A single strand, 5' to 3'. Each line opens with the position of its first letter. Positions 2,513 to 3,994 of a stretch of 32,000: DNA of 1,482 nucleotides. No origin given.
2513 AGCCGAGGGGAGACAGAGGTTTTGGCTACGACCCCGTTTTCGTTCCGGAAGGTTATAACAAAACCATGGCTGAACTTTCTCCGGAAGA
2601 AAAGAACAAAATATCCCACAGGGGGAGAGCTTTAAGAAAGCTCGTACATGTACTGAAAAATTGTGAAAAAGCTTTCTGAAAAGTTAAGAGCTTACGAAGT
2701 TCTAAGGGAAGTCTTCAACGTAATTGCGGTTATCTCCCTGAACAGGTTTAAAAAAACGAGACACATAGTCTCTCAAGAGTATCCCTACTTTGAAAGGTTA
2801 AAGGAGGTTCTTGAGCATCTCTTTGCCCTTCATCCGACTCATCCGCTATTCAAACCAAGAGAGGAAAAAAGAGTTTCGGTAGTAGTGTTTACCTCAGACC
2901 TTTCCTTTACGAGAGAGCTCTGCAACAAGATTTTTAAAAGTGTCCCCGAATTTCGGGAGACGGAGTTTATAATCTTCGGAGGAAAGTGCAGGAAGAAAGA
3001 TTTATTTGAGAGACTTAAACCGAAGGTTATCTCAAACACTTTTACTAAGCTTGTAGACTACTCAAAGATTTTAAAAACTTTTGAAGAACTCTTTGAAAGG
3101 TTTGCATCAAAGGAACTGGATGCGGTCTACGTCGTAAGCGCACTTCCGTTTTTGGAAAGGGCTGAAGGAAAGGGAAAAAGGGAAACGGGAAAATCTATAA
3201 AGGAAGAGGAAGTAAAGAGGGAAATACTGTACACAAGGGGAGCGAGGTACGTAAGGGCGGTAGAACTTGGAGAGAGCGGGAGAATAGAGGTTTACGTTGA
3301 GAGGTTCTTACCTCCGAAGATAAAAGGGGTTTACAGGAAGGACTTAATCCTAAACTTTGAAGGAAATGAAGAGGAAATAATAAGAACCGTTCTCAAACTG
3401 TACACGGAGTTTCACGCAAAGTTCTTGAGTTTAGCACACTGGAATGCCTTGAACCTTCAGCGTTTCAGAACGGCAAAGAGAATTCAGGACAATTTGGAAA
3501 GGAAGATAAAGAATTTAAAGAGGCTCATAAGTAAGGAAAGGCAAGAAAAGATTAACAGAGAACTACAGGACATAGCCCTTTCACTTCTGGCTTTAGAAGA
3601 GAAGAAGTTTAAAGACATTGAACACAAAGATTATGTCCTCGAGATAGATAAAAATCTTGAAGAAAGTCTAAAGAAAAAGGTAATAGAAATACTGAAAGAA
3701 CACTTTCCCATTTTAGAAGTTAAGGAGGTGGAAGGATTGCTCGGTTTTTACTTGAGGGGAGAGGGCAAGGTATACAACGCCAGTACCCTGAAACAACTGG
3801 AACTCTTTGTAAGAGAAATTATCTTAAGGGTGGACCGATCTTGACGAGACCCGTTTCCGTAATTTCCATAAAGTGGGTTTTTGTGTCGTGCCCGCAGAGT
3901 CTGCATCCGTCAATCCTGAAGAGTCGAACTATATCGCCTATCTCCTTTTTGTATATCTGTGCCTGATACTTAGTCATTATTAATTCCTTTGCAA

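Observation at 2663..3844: Orphan, highly divergent F1-ATPase gamma-subunit-like protein with no other atp genes nearby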

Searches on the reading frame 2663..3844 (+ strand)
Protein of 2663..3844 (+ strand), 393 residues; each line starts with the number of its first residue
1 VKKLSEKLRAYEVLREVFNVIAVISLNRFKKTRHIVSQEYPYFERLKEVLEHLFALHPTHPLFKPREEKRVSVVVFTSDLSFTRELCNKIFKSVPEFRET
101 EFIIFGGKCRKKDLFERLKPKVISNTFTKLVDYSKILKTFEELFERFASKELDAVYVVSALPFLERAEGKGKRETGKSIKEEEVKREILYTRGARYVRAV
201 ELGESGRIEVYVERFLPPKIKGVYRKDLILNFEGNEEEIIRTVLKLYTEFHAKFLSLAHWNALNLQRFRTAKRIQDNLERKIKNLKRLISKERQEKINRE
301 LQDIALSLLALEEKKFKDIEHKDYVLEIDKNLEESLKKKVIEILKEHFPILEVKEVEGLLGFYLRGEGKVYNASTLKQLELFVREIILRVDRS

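Call 3: search_protein_families(library=pfam, proteins=[window:2663-3844:+], max_evalue=1)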
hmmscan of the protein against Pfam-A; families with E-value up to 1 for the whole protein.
window:2663-3844:+ (393 aa): 2 families
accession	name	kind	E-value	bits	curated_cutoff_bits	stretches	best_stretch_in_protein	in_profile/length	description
PF00231.24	ATP-synt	-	9.9e-24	85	39.9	1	1-307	2-281/285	ATP synthase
PF02316.22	HTH_Tnp_Mu_1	-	0.075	13.8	23.3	1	156-247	41-129/134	Mu DNA-binding domain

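Call 4: search_protein_families(library=ncbifam, proteins=[window:2663-3844:+], max_evalue=1)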
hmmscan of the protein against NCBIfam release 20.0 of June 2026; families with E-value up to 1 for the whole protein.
window:2663-3844:+ (393 aa): 11 families
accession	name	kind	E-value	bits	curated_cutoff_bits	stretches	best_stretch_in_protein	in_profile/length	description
NF010708.0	PRK14110.1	equivalog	2e-16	60.3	445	2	8-159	13-175/291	F0F1 ATP synthase subunit gamma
NF004144.0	PRK05621.1-1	equivalog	1.2e-13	51.3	372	2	2-159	5-172/287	F0F1 ATP synthase subunit gamma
NF004145.0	PRK05621.1-2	equivalog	6.2e-13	48.8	317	2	2-94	5-99/306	F0F1 ATP synthase subunit gamma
TIGR01146.1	ATPsyn_F1gamma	equivalog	1.3e-10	41.5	194.45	1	2-304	5-279/286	ATP synthase F1 subunit gamma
NF010709.0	PRK14111.1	equivalog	1.5e-10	41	425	2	15-160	18-176/290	F0F1 ATP synthase subunit gamma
NF009960.0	PRK13427.1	equivalog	2.3e-07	30.6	432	1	3-161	6-175/289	F0F1 ATP synthase subunit gamma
NF009959.0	PRK13426.1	equivalog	4.8e-06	26.3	394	1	12-157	15-171/291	F0F1 ATP synthase subunit gamma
NF009957.0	PRK13424.1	equivalog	1e-05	24.9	436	1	21-158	24-172/291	F0F1 ATP synthase subunit gamma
NF004147.0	PRK05621.2-1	equivalog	0.0069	16.3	382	0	5-97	9-106/293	F0F1 ATP synthase subunit gamma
NF009958.0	PRK13425.1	equivalog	0.0089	15.5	501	1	12-91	15-97/292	F0F1 ATP synthase subunit gamma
TIGR03323.1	alt_F1F0_F1_gam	exception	0.015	14.7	282.35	1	236-306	210-280/285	alternate F1F0 ATPase, F1 subunit gamma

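Call 6: find_homologous_proteins(query=window:2663-3844:+, max_evalue=0.001)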
Query window:2663-3844:+ (393 aa): 9 proteins with E <= 0.001 among 8000 candidates.
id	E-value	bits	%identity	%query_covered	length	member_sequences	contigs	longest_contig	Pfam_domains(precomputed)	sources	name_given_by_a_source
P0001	1.3e-244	829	100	100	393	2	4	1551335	PF00231.25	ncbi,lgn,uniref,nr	ncbi:F0F1 ATP synthase subunit gamma [Aquifex aeolicus]|uniref:ATP synthase F1 gamma subunit n=1 Tax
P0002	5.4e-193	659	78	100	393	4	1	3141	PF00231.25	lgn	-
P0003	1.4e-188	645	79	100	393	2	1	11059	PF00231.25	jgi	-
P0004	2.5e-94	335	46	99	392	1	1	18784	PF00231.25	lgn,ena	-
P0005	4.7e-94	334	47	97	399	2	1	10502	PF00231.25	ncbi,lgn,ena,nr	ncbi:MAG: hypothetical protein DSY42_01975 [Aquifex sp.]|nr:MAG: hypothetical protein DSY42_01975 [A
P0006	5.3e-88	314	47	97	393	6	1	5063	PF00231.25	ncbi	ncbi:F0F1 ATP synthase subunit gamma [Aquifex sp.]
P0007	4.0e-87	311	48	97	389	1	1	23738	PF00231.25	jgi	-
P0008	9.6e-85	303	45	100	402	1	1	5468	PF00231.25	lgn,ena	-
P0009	3.0e-56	209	45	66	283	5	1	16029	PF00231.25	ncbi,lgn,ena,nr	ncbi:MAG TPA: hypothetical protein EYG91_03410 [Aquifex aeolicus]|nr:hypothetical protein [Aquifex a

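Call 8: find_encoding_contigs(protein=P0007, flank=8000, max_places=3)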
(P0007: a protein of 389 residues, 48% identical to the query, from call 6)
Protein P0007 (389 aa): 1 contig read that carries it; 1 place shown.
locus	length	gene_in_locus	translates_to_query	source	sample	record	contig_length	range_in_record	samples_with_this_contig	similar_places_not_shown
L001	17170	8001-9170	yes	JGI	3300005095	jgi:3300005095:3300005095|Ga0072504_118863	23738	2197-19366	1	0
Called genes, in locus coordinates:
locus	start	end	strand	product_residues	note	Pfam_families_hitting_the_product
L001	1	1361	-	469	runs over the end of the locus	PF00437:T2SSE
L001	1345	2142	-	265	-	PF17820:PDZ_6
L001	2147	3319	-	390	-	PF00278:Orn_DAP_Arg_deC, PF02784:Orn_Arg_deC_N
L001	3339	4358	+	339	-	PF02885:Glycos_trans_3N, PF00591:Glycos_transf_3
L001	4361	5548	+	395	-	-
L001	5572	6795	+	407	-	PF18854:baeRF_family10, PF18856:baeRF_family12, PF18845:baeRF_family3 (weak), PF03465:eRF1_3 (weak)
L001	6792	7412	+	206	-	PF01936:NYN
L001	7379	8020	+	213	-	PF01725:Ham1p_like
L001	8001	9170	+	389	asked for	PF00231:ATP-synt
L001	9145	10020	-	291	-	PF06745:ATPase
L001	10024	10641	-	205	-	-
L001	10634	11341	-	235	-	-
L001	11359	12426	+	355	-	PF01266:DAO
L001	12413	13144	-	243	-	PF03740:PdxJ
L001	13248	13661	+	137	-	PF01661:Macro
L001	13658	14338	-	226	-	PF03883:H2O2_YaaD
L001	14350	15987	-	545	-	PF23914:TPR_CcmH_CycH (weak), PF13432:TPR_16 (weak), PF13429:TPR_15 (weak), PF14559:TPR_19, PF14559:TPR_19, PF23914:TPR_CcmH_CycH, PF14559:TPR_19, PF25062:ARM_TT21_N, +48 more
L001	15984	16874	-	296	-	PF00582:Usp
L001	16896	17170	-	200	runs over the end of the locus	PF03350:UPF0114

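Call 9: find_encoding_contigs(protein=P0004, flank=8000, max_places=3)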
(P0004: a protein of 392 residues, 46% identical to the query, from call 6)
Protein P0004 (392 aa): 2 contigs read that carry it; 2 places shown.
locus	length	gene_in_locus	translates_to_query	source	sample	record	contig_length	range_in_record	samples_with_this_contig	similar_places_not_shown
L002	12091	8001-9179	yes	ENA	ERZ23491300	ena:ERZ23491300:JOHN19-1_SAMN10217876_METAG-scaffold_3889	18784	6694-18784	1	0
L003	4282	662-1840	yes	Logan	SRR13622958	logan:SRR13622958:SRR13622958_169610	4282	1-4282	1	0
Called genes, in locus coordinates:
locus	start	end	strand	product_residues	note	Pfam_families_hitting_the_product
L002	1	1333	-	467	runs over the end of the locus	PF00437:T2SSE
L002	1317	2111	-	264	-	PF17820:PDZ_6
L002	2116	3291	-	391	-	PF00278:Orn_DAP_Arg_deC, PF02784:Orn_Arg_deC_N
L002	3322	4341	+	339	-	PF02885:Glycos_trans_3N, PF00591:Glycos_transf_3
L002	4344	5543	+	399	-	-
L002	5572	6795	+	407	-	PF18854:baeRF_family10, PF18856:baeRF_family12, PF03465:eRF1_3 (faint)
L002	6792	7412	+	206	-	PF01936:NYN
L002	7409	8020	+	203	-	PF01725:Ham1p_like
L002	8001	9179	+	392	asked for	PF00231:ATP-synt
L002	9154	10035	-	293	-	PF06745:ATPase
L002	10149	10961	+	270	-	PF00069:Pkinase, PF07714:PK_Tyr_Ser-Thr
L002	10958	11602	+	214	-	PF13672:PP2C_2, PF07228:SpoIIE (weak), PF00481:PP2C (faint)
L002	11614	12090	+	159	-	?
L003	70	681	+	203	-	PF01725:Ham1p_like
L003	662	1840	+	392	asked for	PF00231:ATP-synt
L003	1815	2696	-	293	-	PF06745:ATPase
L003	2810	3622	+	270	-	PF00069:Pkinase, PF07714:PK_Tyr_Ser-Thr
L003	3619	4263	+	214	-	PF13672:PP2C_2, PF07228:SpoIIE (weak), PF00481:PP2C (faint)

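Call 18: find_homologous_proteins(query=A1, max_evalue=0.01)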
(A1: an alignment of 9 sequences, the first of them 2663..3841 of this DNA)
Query A1 (9 sequences) (393 aa, profile of the alignment): 9 proteins with E <= 0.01 among 8000 candidates.
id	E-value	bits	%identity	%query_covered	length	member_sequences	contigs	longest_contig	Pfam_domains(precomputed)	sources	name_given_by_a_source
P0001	9.3e-184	629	100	100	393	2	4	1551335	PF00231.25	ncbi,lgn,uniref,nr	ncbi:F0F1 ATP synthase subunit gamma [Aquifex aeolicus]|uniref:ATP synthase F1 gamma subunit n=1 Tax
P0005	1.6e-183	628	47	97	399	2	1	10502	PF00231.25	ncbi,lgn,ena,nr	ncbi:MAG: hypothetical protein DSY42_01975 [Aquifex sp.]|nr:MAG: hypothetical protein DSY42_01975 [A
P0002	6.5e-183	626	78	100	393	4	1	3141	PF00231.25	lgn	-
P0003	1.9e-182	625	79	100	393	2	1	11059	PF00231.25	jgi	-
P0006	5.3e-173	594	47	97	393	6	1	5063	PF00231.25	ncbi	ncbi:F0F1 ATP synthase subunit gamma [Aquifex sp.]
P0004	5.6e-172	590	46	99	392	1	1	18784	PF00231.25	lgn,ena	-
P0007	1.5e-167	576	48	97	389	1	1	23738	PF00231.25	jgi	-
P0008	8.1e-166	570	45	100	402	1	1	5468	PF00231.25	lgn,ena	-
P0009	1.7e-125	437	45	66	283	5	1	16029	PF00231.25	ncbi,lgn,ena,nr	ncbi:MAG TPA: hypothetical protein EYG91_03410 [Aquifex aeolicus]|nr:hypothetical protein [Aquifex a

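Call 20: search_solved_structures(query=A1, max_evalue=1, show_alignments=2)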
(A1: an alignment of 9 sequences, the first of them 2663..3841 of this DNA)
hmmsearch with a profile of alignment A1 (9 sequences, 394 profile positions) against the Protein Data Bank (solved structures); distinct sequences matched with E-value up to 1: 26.
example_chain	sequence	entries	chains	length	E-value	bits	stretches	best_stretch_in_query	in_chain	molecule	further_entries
6q45_G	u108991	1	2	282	1.6e-17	66.8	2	1-163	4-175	ATP synthase gamma chain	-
9o19_G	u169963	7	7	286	2.5e-14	56.3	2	2-169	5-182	ATP synthase gamma chain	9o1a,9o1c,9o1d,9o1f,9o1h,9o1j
3oaa_G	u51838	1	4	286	3.1e-13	52.7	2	2-169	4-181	ATP synthase gamma chain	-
5t4o_G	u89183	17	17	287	3.2e-13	52.6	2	2-169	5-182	ATP synthase gamma chain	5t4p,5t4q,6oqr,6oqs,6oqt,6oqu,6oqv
8dbq_G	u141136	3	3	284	4e-13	52.3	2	2-169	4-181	ATP synthase gamma chain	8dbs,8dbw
7p2y_g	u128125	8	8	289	7.4e-13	51.4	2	2-163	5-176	ATP synthase gamma chain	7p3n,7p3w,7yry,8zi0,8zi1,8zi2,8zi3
9itj_G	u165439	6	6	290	6.3e-12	48.4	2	2-164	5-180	ATP synthase gamma chain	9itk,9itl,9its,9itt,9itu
6n2y_G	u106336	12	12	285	3.4e-10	42.7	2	210-308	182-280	ATP synthase gamma chain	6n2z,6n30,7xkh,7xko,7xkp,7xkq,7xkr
8hh1_G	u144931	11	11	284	3.4e-10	42.7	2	210-308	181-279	ATP synthase gamma chain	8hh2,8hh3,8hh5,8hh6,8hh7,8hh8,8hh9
4xd7_G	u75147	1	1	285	3.9e-10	42.5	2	210-308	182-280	ATP synthase gamma chain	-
6fkf_g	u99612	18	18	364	4.8e-10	42.2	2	2-162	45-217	ATP synthase gamma chain, chloroplastic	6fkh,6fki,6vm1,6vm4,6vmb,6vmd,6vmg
9avj_G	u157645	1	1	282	6.5e-10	41.8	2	210-307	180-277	ATP synthase gamma chain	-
9vkp_G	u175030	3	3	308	2.7e-09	39.7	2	2-149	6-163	ATP synthase gamma chain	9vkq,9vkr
7l1q_G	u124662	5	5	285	3.1e-09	39.5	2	210-308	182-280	ATP synthase gamma chain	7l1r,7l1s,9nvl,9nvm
8yh8_G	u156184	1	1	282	3.5e-09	39.3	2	210-307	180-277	ATP synthase gamma chain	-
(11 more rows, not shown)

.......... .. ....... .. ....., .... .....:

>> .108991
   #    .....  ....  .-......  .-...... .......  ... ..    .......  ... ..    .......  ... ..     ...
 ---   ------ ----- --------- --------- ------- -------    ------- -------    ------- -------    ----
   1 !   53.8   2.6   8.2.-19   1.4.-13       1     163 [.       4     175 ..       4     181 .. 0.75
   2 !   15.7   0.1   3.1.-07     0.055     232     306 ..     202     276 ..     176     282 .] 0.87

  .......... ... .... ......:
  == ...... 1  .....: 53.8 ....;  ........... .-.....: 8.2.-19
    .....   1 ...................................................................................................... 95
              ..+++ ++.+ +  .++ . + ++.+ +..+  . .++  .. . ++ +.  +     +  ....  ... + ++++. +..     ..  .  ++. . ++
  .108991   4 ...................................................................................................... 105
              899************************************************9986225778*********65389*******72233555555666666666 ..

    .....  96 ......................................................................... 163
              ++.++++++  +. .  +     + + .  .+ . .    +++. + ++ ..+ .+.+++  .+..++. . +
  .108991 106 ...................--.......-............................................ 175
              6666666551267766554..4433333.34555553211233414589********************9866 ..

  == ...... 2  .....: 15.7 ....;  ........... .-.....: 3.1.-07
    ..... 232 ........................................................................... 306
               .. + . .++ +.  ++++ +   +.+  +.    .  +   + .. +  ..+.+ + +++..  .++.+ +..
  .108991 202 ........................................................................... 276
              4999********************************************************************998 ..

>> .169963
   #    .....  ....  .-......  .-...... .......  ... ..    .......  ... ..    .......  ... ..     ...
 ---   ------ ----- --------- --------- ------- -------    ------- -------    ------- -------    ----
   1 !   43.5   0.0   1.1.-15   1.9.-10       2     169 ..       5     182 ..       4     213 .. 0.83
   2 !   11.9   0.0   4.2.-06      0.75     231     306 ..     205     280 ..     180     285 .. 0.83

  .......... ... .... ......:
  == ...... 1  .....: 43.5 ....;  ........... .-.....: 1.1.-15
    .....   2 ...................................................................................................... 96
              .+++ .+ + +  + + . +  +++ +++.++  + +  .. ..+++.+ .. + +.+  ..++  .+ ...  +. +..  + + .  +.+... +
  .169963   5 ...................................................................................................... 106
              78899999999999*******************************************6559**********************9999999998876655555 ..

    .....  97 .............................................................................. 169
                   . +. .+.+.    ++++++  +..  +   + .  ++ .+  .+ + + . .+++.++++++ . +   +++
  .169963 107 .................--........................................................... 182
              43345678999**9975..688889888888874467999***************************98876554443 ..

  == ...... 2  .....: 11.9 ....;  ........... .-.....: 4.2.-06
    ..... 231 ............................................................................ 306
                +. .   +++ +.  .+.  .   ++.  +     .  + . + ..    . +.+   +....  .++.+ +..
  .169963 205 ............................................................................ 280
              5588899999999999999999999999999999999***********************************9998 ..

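Call 29: predict_structure(alignment_id=A1)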
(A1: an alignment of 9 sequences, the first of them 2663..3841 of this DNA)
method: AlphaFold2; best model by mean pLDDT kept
length: 393 residues; sequences in the alignment: 9
mean_pLDDT: 76.9   pTM: 0.66
mean pLDDT of the five models: 76.9, 75.9, 75.6, 72.2, 68.8
residues with pLDDT >= 90: 96; 70-90: 195; 50-70: 69; < 50: 33
segments of 3 or more residues with pLDDT < 50: 167-187, 312-320
pLDDT, mean of each block of 10 residues (from residue 1): 88 92 88 78 80 83 86 91 82 79 86 81 90 93 94 92 57 34 42 62 76 84 58 78 90 90 90 91 91 83 62 44 75 75 78 78 70 61 57 45
secondary structure, 60 per line:
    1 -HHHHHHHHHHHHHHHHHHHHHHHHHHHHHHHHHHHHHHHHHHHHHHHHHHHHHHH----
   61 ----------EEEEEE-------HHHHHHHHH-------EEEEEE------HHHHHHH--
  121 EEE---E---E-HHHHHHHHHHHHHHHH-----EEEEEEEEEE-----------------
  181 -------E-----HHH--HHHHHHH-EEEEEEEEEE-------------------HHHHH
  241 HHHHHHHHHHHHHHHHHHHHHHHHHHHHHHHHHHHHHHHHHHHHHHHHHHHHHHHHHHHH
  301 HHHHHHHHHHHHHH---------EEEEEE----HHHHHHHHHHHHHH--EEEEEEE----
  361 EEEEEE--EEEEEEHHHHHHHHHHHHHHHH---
elements in order: H2-56 E71-76 H84-92 E100-105 H112-118 E121-123 H133-148 E154-163 H199-205 E207-216 H236-314 E324-329 H334-347 E350-356 E361-366 E369-374 H375-390

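Call 30: search_protein_representatives(alignment_id=A1)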
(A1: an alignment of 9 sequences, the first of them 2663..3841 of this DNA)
Query: 9 sequences, 394 profile positions. Proteins with E-value up to 0.001 (for the whole library): 1474; up to 1e-10: 92; up to 1e-30: 19. The best 150 are listed.
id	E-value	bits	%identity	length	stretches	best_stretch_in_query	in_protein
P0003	6.0e-183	624.7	-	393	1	1-393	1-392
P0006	1.7e-173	593.6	-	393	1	1-390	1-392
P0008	2.6e-166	570.0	-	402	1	1-394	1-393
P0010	8.4e-156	535.3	-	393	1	1-393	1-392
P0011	3.6e-151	520.1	-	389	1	1-390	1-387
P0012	9.1e-135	466.1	-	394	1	1-389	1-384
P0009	5.5e-126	437.2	-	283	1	114-394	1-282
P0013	7.6e-72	258.9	-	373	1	1-390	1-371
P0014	1.5e-71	257.9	-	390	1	1-387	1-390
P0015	2.9e-71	257.0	-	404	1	4-387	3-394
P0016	3.5e-65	237.0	-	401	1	2-386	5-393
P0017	1.0e-63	232.1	-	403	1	1-388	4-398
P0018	1.4e-58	215.2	-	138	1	257-394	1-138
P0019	4.2e-44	167.6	-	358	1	1-390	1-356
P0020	5.7e-42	160.5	-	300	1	114-386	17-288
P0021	1.1e-41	159.5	-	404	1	8-363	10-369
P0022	8.6e-32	127.0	-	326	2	2-194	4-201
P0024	3.8e-31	124.9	-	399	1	2-384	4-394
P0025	1.0e-29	120.2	-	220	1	172-378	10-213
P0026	3.8e-23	98.6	-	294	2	16-167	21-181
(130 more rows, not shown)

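Call 35: search_protein_families(library=pfam, proteins=[P0014, P0015, P0016, P0017, P0021, P0024, P0013, P0019, P0012, P0025], max_evalue=10)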
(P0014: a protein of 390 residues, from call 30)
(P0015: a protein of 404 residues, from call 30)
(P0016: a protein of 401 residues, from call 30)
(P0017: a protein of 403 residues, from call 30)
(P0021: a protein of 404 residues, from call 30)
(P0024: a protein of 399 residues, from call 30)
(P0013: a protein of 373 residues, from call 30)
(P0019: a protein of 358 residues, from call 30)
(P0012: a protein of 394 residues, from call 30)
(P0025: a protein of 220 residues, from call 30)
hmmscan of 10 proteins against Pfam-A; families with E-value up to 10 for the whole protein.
P0014 (390 aa): 3 families
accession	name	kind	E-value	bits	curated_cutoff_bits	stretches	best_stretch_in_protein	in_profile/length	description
PF00231.24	ATP-synt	-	9.5e-29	101.4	39.9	1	1-307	2-276/285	ATP synthase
PF00213.23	OSCP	-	6.1e-06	26.9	22.3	1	346-389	126-171/172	ATP synthase delta (OSCP) subunit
PF00646.38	F-box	-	0.11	12.9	20.5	1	336-350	3-17/43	F-box domain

P0015 (404 aa): 4 families
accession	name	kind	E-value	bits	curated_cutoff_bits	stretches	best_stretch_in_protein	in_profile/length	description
PF00231.24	ATP-synt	-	1.2e-35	124.1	39.9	1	3-314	5-281/285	ATP synthase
PF00213.23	OSCP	-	0.00092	19.8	22.3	1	278-393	54-171/172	ATP synthase delta (OSCP) subunit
PF07889.17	DUF1664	-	0.025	15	34.6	1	269-363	30-122/124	Protein of unknown function (DUF1664)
PF25014.1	NET2A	-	0.07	13.4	33.1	1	328-363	139-174/235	NET2A-like domain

P0016 (401 aa): 3 families
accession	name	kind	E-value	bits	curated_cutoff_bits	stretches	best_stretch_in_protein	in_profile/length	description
PF00231.24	ATP-synt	-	1.1e-36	127.5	39.9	1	3-318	1-281/285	ATP synthase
PF03087.19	BPS1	-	0.00077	19.7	23.5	1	282-331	51-99/238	Protein BPS1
PF12592.13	ATPase_RavA_C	-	0.026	15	27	1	270-305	21-55/55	ATPase, RavA, C-terminal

P0017 (403 aa): 1 family
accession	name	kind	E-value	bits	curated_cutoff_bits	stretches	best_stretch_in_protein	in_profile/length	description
PF00231.24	ATP-synt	-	1.4e-31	110.7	39.9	2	4-170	2-173/285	ATP synthase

P0021 (404 aa): 2 families
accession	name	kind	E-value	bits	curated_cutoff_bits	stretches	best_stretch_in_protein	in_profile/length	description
PF00231.24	ATP-synt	-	2.5e-31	109.9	39.9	2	23-203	22-210/285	ATP synthase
PF17763.6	Asparaginase_C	-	0.083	13.3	34.6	1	151-213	40-102/114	Glutaminase/Asparaginase C-terminal domain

P0024 (399 aa): 4 families
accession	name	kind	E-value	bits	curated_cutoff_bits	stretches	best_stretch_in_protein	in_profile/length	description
PF00231.24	ATP-synt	-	2.7e-25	90.1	39.9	1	2-315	1-280/285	ATP synthase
PF24531.2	ANC1_spectrin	-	0.021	15.7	27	1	266-309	50-93/95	Nuclear anchorage protein 1, spectrin repeat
PF17827.6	PrmC_N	-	0.038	15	23.4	1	284-332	3-51/71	PrmC N-terminal domain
PF24400.1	DUF7544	-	0.17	11.5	27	1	247-275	75-103/302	Family of unknown function (DUF7544)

P0013 (373 aa): 2 families
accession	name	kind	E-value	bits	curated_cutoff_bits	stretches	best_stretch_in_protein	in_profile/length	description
PF00231.24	ATP-synt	-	2.6e-13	50.8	39.9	1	2-290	3-281/285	ATP synthase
PF03819.22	MazG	-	0.081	13.7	22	1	253-294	2-43/74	MazG nucleotide pyrophosphohydrolase domain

P0019 (358 aa): 1 family
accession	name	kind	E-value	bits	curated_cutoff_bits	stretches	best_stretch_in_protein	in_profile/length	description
PF00231.24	ATP-synt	-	1.8e-15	57.8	39.9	1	1-284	2-285/285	ATP synthase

P0012 (394 aa): 2 families
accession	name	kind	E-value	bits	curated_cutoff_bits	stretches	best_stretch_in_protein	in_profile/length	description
PF00231.24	ATP-synt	-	4.8e-18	66.3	39.9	1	2-301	3-279/285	ATP synthase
PF10766.14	AcrZ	-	0.047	13.7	26.2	1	13-24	28-39/48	Multidrug efflux pump-associated protein AcrZ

P0025 (220 aa): 1 family
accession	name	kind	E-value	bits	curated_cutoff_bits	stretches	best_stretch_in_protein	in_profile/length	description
PF00231.24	ATP-synt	-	2.2e-13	51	39.9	1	16-145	158-279/285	ATP synthase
